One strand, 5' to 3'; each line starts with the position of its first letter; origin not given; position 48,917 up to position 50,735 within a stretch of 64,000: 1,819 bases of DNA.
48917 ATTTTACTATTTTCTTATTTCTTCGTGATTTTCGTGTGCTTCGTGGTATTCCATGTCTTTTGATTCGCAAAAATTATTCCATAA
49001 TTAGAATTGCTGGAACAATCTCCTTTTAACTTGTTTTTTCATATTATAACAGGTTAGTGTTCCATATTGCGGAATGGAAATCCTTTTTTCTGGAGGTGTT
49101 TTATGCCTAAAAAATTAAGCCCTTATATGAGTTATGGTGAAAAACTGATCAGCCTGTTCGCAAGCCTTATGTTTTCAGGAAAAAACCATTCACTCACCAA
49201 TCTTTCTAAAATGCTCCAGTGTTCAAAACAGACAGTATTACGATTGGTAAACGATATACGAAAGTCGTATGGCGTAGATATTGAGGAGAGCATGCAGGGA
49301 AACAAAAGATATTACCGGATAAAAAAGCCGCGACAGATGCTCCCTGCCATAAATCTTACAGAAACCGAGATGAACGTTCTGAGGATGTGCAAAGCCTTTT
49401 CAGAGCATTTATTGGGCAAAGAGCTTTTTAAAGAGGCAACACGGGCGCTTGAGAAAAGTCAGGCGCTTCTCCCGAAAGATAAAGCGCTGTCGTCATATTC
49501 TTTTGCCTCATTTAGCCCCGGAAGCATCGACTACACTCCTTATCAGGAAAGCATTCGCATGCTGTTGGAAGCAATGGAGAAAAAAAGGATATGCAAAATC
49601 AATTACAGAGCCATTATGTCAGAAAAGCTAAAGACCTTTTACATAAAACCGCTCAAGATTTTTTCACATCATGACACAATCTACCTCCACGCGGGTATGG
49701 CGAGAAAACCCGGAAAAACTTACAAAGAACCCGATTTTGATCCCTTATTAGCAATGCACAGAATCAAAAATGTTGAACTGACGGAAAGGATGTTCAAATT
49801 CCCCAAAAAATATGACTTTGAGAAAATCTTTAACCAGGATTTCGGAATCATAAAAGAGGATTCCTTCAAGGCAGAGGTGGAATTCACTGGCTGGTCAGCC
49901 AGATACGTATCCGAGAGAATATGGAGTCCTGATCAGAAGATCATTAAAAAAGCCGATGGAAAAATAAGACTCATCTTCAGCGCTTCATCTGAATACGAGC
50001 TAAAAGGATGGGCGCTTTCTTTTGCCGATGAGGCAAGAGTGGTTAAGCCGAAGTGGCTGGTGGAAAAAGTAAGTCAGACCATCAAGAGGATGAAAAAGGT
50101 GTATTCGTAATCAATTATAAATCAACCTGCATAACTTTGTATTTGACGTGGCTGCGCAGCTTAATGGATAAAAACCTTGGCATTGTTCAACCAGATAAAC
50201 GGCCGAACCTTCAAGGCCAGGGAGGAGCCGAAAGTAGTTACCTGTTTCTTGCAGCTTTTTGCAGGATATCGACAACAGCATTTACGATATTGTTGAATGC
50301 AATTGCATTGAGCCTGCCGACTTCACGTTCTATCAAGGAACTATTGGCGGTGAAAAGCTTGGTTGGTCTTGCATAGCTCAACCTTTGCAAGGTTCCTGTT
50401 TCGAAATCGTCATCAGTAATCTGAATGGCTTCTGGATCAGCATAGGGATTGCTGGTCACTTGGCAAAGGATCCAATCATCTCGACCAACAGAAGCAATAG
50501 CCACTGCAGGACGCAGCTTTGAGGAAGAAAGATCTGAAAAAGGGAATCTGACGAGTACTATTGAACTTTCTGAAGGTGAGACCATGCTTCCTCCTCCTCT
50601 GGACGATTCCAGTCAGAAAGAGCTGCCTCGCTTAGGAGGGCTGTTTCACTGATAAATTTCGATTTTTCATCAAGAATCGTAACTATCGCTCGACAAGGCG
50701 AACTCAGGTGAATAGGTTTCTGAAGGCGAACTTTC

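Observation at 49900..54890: Four copies of the WYL-regulator 3' end mark a cassette-swapping hotspot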

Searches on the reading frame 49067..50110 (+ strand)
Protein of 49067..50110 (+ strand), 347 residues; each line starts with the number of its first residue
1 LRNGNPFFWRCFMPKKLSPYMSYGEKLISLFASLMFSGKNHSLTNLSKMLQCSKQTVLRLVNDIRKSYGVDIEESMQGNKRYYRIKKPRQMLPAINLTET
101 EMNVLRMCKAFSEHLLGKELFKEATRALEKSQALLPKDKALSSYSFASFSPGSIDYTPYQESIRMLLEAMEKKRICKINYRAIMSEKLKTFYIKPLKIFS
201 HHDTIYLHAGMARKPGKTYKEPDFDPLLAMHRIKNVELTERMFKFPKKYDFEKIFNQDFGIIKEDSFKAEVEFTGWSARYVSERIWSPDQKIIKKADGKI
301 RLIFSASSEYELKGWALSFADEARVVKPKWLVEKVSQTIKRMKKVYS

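Call 7: search_protein_families(library=pfam, proteins=[window:49067-50110:+], max_evalue=0.01)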
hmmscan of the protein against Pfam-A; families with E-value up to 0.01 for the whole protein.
window:49067-50110:+ (347 aa): 3 families
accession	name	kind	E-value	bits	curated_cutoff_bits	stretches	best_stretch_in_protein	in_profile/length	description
PF25583.1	WCX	-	1.3e-13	51.5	23.9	1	268-342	4-75/76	WCX domain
PF13280.12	WYL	-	1.6e-05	25.2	21.8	1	163-209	3-49/70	WYL domain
PF00265.24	TK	-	0.0079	16.5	20.6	0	28-71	3-46/176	Thymidine kinase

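Call 11: find_encoding_contigs(protein=window:49067-50110:+, flank=10000, max_places=10)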
Protein window:49067-50110:+ (347 aa): no gene with exactly this product is on record in the collection.

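Call 12: find_encoding_contigs(protein=window:49103-50110:+, flank=10000, max_places=10)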
Protein window:49103-50110:+ (335 aa): no gene with exactly this product is on record in the collection.

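Call 22: find_homologous_proteins(query=window:49103-50110:+, max_evalue=0.00001)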
Query window:49103-50110:+ (335 aa): 920 proteins with E <= 0.00001 among 4097 candidates; the best 120 are listed.
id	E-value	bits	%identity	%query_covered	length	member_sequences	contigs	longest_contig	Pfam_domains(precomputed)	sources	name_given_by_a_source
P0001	4.5e-203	691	93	100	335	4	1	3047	PF13280.13,PF25583.2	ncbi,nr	ncbi:MAG: WYL domain-containing protein [Thermodesulfobacteriota bacterium]|nr:WYL domain-containing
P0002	4.5e-201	685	92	100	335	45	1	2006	PF13280.13,PF25583.2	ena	-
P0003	5.7e-196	668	89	100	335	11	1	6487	PF25583.2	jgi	-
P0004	1.4e-195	667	89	100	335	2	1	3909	PF13280.13,PF25583.2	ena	-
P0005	2.2e-194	663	88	100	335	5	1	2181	PF25583.2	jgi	jgi:predicted DNA-binding transcriptional regulator YafY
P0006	2.8e-194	663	89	100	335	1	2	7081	PF25583.2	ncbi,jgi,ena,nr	ncbi:MAG TPA: WYL domain-containing protein, partial [Candidatus Bathyarchaeia archaeon]|nr:WYL doma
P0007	1.3e-192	657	87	100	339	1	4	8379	PF13280.13,PF25583.2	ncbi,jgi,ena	-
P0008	2.8e-180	617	86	100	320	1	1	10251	PF25583.2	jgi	jgi:predicted DNA-binding transcriptional regulator YafY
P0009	3.2e-159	547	70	100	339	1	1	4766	PF13280.13,PF25583.2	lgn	-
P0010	2.6e-153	528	68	100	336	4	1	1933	PF13280.13,PF25583.2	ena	-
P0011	1.0e-150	519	66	100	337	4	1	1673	PF13280.13,PF25583.2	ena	-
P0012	5.9e-150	517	66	100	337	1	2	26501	PF13280.13,PF25583.2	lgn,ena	-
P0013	7.3e-150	517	66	100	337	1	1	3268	PF13280.13,PF25583.2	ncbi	-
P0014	1.2e-146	506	65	100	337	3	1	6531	PF13280.13,PF25583.2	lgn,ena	-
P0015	9.6e-146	503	65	100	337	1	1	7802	PF13280.13,PF25583.2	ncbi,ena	-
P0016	1.9e-145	502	65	100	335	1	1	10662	PF08279.19,PF13280.13,PF25583.2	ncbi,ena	-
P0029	7.6e-141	487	64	100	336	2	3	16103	PF08279.19,PF13280.13,PF25583.2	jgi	-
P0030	8.4e-141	487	64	100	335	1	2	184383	PF25583.2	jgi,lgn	-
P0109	7.4e-135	467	63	100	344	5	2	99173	PF13280.13,PF25583.2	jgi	-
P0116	2.4e-134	466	61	99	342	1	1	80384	PF13280.13,PF25583.2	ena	-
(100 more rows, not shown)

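Call 23: find_encoding_contigs(protein=P0008, flank=10000, max_places=4)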
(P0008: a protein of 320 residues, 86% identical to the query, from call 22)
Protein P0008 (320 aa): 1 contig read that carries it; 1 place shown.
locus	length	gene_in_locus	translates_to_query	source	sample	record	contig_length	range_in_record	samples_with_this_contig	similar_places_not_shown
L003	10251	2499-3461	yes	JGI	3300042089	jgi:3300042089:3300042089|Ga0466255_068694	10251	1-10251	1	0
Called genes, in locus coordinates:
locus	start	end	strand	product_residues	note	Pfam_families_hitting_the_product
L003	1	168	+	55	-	?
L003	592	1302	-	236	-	PF00004:AAA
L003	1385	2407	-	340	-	PF00004:AAA (faint)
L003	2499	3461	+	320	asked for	PF25583:WCX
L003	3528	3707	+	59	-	-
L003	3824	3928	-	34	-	-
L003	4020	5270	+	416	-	-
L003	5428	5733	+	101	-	-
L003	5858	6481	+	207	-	-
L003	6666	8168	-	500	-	PF11074:DUF2779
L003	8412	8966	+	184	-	-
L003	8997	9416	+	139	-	-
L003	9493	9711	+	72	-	-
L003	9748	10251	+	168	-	?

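Call 24: find_encoding_contigs(protein=P0007, flank=10000, max_places=6)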
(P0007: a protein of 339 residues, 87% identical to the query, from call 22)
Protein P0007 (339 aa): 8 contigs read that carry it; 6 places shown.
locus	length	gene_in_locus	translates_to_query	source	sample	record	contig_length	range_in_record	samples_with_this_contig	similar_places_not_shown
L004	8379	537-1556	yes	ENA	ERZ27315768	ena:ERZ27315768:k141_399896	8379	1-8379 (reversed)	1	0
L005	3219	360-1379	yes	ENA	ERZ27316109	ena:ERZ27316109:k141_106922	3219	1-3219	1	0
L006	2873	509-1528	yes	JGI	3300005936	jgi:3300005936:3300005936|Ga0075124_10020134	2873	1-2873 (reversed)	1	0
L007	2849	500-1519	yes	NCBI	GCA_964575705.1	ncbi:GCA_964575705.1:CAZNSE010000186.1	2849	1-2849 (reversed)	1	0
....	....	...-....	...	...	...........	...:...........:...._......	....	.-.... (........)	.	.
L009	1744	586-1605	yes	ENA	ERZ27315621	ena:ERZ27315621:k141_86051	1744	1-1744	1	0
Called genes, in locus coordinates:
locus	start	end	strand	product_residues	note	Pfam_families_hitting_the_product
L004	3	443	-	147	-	?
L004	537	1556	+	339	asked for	PF13280:WYL (faint), PF25583:WCX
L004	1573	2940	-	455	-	-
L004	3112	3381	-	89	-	-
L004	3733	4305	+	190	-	-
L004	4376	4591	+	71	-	-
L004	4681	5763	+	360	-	PF00091:Tubulin, PF12327:FtsZ_C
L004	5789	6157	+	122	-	-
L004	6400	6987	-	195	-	PF04693:DDE_Tnp_2 (weak), PF01609:DDE_Tnp_1 (weak)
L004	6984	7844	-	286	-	PF13546:DDE_5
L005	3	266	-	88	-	?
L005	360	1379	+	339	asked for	PF13280:WYL (faint), PF25583:WCX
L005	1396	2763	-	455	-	-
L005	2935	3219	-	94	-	?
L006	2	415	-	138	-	?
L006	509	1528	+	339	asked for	PF13280:WYL (faint), PF25583:WCX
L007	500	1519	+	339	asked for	PF13280:WYL (faint), PF25583:WCX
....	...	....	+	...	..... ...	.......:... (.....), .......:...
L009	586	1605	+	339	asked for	PF13280:WYL (faint), PF25583:WCX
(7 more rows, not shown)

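Call 27: find_encoding_contigs(protein=P0030, flank=10000, max_places=3)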
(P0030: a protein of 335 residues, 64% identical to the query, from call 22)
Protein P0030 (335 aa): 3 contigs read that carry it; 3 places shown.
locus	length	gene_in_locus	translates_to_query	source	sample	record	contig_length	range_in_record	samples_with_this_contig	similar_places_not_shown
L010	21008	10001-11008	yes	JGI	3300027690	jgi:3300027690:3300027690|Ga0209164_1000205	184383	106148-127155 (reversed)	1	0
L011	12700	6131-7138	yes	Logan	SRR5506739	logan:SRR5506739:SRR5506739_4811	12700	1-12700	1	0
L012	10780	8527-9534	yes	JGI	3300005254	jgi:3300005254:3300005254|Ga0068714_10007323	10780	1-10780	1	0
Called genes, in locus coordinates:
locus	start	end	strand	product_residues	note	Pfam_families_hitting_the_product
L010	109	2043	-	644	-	PF00111:Fer2, PF17650:RACo_linker, PF17651:Raco_middle, PF14574:RACo_C_ter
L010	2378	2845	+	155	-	PF13701:DDE_Tnp_1_4 (weak)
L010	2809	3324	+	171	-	PF13701:DDE_Tnp_1_4 (weak)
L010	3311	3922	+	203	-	PF00872:Transposase_mut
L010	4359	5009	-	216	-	-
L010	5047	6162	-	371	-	PF17164:DUF5122 (faint)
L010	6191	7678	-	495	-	PF11074:DUF2779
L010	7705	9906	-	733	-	PF20720:nSTAND3 (faint), PF24883:NPHP3_N (faint), PF01926:MMR_HSR1 (faint), PF05496:RuvB_N (faint), PF05673:DUF815 (faint), PF12775:AAA_7 (faint), PF00004:AAA, PF00004:AAA, +9 more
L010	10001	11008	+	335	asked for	PF25583:WCX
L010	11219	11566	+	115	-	PF00436:SSB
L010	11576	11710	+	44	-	-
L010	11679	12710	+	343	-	-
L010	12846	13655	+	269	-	PF01930:Cas_Cas4 (faint), PF12705:PDDEXK_1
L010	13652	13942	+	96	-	-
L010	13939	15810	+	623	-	PF00580:UvrD-helicase, PF13245:AAA_19, PF13361:UvrD_C, PF13538:UvrD_C_2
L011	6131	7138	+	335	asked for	PF25583:WCX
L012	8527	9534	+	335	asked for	PF25583:WCX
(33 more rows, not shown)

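Call 28: find_encoding_contigs(protein=P0109, flank=10000, max_places=3)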
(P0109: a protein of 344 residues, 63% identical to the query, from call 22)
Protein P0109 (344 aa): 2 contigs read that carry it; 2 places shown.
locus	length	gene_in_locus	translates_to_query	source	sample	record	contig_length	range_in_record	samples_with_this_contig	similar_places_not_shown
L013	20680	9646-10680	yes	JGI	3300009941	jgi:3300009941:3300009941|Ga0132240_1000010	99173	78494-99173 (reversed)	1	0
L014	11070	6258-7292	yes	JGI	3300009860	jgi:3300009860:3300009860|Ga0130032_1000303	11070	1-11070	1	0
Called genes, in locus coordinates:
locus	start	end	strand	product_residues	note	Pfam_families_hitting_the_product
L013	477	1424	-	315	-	PF16280:DUF4928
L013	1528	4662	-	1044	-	PF09565:RE_NgoFVII (weak), PF13091:PLDc_2, PF00270:DEAD, PF04851:ResIII, PF00271:Helicase_C, PF11907:DUF3427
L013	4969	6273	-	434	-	PF13091:PLDc_2 (weak)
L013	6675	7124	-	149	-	-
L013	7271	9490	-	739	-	PF13401:AAA_22 (faint), PF05496:RuvB_N (faint), PF12775:AAA_7 (faint), PF20030:bpMoxR (faint), PF01078:Mg_chelatase (faint), PF02367:TsaE (faint), PF00004:AAA, PF00004:AAA, +10 more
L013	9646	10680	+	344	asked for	PF13280:WYL (weak), PF25583:WCX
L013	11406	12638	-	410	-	PF00083:Sugar_tr (faint), PF07690:MFS_1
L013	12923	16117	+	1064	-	PF00497:SBP_bac_3, PF21088:MS_channel_1st (weak), PF00924:MS_channel_2nd, PF21082:MS_channel_3rd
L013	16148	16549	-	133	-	-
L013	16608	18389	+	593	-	PF24681:Kelch_KLHDC2_KLHL20_DRC7, PF24981:Beta-prop_ATRN-LZTR1, PF24681:Kelch_KLHDC2_KLHL20_DRC7, PF13415:Beta-prop_FBX42, PF13418:Beta-prop_TYW4, PF13415:Beta-prop_FBX42, PF24681:Kelch_KLHDC2_KLHL20_DRC7, PF13415:Beta-prop_FBX42, +5 more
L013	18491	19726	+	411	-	PF01757:Acyl_transf_3, PF07786:HGSNAT_cat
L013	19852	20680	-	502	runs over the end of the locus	PF07602:DUF1565 (faint), PF13229:Beta_helix (weak)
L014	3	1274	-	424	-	?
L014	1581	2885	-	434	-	PF13091:PLDc_2 (weak)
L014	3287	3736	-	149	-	-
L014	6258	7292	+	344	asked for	PF13280:WYL (weak), PF25583:WCX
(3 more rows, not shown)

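Call 29: find_encoding_contigs(protein=P0116, flank=10000, max_places=3)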
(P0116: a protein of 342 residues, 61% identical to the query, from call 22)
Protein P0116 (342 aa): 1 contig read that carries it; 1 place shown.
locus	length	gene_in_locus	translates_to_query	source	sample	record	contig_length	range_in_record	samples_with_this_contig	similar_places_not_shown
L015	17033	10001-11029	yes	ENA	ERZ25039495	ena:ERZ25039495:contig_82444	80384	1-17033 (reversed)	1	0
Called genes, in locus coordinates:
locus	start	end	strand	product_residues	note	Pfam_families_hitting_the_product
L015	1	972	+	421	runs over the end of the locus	PF13337:BrxL_ATPase, PF05362:Lon_C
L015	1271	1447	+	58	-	-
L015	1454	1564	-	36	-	-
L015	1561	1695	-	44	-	-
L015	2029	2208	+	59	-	-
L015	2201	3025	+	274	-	PF12694:cpYpsA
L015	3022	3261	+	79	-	-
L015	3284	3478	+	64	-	-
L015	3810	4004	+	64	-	-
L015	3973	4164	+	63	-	-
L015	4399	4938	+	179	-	-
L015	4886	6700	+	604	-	-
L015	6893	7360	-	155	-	PF00383:dCMP_cyt_deam_1, PF14437:MafB19-deam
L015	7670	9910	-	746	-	PF20030:bpMoxR (faint), PF05496:RuvB_N (weak), PF06068:TIP49 (faint), PF12775:AAA_7 (faint), PF13191:AAA_16 (faint), PF13401:AAA_22 (faint), PF00004:AAA, PF00004:AAA, +9 more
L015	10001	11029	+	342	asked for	PF13280:WYL (faint), PF25583:WCX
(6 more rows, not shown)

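Call 30: search_protein_families(library=padloc, proteins=[window:49103-50110:+], max_evalue=0.001)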
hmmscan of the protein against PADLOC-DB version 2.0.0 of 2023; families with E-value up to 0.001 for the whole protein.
window:49103-50110:+ (335 aa): 3 families
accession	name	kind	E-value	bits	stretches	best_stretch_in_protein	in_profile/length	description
PDLC01652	WYL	-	2.1e-24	84.7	1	142-330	11-161/162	"CAS-I,CAS-II,CAS-III,CAS-IV,CAS-V,CAS-VI; associated_signaling"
PDLC01457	WYL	-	9e-20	69.2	1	21-317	12-227/229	"CAS-I,CAS-II,CAS-III,CAS-IV,CAS-V,CAS-VI; associated_signaling"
PDLC01766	Cas3c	-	1.5e-17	61.1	1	27-334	21-316/1009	-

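Call 31: search_protein_families(library=ncbifam, proteins=[window:49103-50110:+], max_evalue=0.001)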
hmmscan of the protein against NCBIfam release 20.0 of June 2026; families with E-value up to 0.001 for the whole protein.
window:49103-50110:+ (335 aa): 0 families

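Call 69: search_protein_families(library=padloc, proteins=[L004:1573-2940:-, L003:4020-5270:+, L003:5858-6481:+, L003:6666-8168:-], max_evalue=0.001)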
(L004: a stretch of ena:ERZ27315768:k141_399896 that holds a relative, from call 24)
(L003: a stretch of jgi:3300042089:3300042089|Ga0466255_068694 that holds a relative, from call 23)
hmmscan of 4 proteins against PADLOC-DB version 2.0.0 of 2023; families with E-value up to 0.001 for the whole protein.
L004:1573-2940:- (455 aa): 1 family
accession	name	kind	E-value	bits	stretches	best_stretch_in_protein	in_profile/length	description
PDLC03829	ZacB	-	7.2e-05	19.8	1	123-187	298-350/586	-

L003:4020-5270:+ (416 aa): 0 families

L003:5858-6481:+ (207 aa): 0 families

L003:6666-8168:- (500 aa): 2 families
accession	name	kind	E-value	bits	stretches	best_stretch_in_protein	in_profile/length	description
PDLC01611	Cas4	-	0.00016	20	1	91-187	53-133/158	"CAS-I,CAS-II,CAS-III,CAS-IV,CAS-V,CAS-VI; acquisition_associated"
PDLC01447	Cas4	-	0.00023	19.7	1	93-228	47-159/161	"CAS-I,CAS-II,CAS-III,CAS-IV,CAS-V,CAS-VI; acquisition_associated"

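Call 70: search_protein_families(library=pfam, proteins=[L004:1573-2940:-, L003:4020-5270:+, L003:5858-6481:+], max_evalue=0.1)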
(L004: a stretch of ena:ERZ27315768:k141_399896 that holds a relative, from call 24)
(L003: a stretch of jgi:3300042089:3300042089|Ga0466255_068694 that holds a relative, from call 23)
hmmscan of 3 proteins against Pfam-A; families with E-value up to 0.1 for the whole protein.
L004:1573-2940:- (455 aa): 2 families
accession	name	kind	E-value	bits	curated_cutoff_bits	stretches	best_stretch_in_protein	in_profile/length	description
PF09565.16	RE_NgoFVII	-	0.00015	21.6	23.8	1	112-154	83-125/162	NgoFVII restriction endonuclease N-terminal PLD domain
PF01917.21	Arch_flagellin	-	0.089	13.6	29.5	0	133-283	19-146/162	Archaebacterial flagellin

L003:4020-5270:+ (416 aa): 0 families

L003:5858-6481:+ (207 aa): 2 families
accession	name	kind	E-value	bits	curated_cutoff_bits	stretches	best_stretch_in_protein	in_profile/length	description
PF10020.14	DUF2262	-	0.025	15.5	29.8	1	74-153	11-89/142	Uncharacterized protein conserved in bacteria (DUF2262)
PF00905.27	Transpeptidase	-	0.027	14.1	22.1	1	31-104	66-138/299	Penicillin binding protein transpeptidase domain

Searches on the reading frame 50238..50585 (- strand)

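Call 7: search_protein_families(library=pfam, proteins=[window:50238-50585:-], max_evalue=0.01)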
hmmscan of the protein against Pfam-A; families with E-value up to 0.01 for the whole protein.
window:50238-50585:- (115 aa): 1 family
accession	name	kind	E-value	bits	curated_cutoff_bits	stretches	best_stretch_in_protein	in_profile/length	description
PF02452.23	PemK_toxin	-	2.5e-05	24.9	23.1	1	8-106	4-107/109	PemK-like, MazF-like toxin of type II toxin-antitoxin system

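Call 30: search_protein_families(library=padloc, proteins=[window:50238-50585:-], max_evalue=0.001)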
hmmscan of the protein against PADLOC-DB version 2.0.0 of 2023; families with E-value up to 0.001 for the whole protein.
window:50238-50585:- (115 aa): 0 families

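Call 31: search_protein_families(library=ncbifam, proteins=[window:50238-50585:-], max_evalue=0.001)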
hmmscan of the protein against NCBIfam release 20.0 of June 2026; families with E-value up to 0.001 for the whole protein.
window:50238-50585:- (115 aa): 0 families
